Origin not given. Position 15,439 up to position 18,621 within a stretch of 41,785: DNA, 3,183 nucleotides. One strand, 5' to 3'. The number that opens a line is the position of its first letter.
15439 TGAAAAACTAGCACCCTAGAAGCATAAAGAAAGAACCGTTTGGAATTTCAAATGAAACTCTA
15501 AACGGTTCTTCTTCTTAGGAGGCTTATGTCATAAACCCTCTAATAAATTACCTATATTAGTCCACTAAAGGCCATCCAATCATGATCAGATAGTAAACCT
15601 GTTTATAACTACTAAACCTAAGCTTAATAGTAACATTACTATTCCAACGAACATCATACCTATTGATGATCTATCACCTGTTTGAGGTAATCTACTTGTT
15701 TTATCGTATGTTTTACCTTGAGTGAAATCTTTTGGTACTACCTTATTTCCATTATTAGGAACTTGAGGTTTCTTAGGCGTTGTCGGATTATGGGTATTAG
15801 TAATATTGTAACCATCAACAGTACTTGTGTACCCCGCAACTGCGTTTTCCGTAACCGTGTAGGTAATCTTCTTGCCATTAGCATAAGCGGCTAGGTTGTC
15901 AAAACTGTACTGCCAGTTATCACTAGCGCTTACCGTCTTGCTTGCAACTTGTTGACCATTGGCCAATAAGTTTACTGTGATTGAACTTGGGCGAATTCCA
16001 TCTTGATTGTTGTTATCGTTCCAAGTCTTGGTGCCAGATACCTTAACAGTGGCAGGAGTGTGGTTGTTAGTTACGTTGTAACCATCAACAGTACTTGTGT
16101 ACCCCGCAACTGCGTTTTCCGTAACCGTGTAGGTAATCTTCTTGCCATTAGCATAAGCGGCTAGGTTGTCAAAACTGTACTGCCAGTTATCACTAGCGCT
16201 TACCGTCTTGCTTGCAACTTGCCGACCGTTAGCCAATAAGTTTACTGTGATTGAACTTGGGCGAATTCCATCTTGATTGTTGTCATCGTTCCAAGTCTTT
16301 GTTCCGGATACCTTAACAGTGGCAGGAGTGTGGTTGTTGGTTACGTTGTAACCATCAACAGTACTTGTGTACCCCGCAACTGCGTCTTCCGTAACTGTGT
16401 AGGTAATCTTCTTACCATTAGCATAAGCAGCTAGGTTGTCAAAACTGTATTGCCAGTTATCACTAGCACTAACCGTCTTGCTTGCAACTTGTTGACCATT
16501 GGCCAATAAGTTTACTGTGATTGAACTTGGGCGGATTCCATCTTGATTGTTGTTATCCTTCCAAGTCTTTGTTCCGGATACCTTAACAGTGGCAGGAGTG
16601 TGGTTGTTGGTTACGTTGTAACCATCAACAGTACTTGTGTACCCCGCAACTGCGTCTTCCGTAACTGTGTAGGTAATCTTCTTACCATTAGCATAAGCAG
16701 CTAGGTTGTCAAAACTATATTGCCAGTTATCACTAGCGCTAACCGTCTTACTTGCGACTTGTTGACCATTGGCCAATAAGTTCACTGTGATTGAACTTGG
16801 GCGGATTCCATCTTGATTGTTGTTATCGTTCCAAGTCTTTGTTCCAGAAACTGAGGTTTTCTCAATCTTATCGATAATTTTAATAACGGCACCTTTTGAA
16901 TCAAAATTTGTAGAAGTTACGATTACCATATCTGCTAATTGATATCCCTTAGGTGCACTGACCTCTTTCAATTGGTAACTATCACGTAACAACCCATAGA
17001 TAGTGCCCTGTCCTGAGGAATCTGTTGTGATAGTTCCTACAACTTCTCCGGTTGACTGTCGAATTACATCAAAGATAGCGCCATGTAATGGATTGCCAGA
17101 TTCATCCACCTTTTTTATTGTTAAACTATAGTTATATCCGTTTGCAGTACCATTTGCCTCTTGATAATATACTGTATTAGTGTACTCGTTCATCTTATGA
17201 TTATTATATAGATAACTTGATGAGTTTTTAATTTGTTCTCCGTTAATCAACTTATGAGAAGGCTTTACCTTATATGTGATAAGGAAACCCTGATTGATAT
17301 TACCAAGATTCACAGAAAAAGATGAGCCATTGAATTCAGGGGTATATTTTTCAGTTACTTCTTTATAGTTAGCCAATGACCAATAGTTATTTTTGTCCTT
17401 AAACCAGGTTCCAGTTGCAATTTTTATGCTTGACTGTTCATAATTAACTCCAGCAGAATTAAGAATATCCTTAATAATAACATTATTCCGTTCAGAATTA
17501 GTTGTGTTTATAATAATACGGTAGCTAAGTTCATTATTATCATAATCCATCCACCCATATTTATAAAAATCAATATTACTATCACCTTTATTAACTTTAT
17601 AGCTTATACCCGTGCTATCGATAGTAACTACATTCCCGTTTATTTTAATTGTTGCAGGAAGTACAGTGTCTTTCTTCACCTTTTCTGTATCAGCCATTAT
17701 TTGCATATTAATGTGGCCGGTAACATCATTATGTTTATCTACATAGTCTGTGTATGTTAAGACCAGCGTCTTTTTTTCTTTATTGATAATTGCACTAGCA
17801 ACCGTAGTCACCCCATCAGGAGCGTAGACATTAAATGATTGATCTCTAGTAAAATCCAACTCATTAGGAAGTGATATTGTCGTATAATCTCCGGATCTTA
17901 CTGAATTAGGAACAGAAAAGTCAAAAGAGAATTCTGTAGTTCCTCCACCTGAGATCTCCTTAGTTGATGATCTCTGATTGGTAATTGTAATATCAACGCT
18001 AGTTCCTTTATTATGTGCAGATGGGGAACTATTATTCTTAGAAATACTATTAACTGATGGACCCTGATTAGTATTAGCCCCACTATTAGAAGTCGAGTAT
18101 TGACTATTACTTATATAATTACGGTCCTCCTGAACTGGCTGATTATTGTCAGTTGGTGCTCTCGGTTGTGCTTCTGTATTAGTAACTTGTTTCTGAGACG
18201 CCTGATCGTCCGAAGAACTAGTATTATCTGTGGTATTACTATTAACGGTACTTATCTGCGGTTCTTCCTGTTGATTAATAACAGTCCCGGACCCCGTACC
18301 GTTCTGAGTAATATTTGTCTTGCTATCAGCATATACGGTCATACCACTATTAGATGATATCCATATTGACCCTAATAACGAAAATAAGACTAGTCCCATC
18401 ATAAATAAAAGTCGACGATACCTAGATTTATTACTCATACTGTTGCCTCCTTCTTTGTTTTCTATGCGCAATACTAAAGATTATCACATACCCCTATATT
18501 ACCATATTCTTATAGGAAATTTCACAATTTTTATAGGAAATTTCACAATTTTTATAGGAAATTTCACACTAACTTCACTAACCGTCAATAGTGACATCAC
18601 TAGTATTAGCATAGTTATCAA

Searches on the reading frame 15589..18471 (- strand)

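Call 50: search_protein_families(library=pfam, proteins=[window:15589-18471:-], max_evalue=0.001)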
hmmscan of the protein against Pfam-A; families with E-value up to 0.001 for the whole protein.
window:15589-18471:- (961 aa): 8 families
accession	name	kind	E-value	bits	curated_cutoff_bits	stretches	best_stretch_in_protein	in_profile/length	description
PF05738.19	Cna_B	-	1.7e-120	394.2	22.3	4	811-893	1-87/87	Cna protein B-type domain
PF17961.7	Big_8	-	1.6e-23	83.2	22.9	1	178-268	7-101/103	Bacterial Ig domain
PF17802.7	SpaA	-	4.4e-15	56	23.1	1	449-519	2-74/91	Prealbumin-like fold domain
PF07654.21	C1-set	-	1.1e-08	35.8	21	0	555-586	24-59/86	Immunoglobulin C1-set domain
PF00746.26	Gram_pos_anchor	-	1.2e-05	25.6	20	1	923-955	4-36/43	LPXTG cell wall anchor motif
PF21160.3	PrkC-like_PASTA-like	-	2.7e-05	24.9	27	0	777-802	44-69/74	Serine/threonine protein kinase-like, C-terminal PASTA-like domain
PF12954.12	DUF3843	-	2.8e-05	23.9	25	0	533-625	236-312/410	Protein of unknown function (DUF3843)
PF16355.11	DUF4982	-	2.9e-05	24.4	23.9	0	743-777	15-47/61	Domain of unknown function (DUF4982)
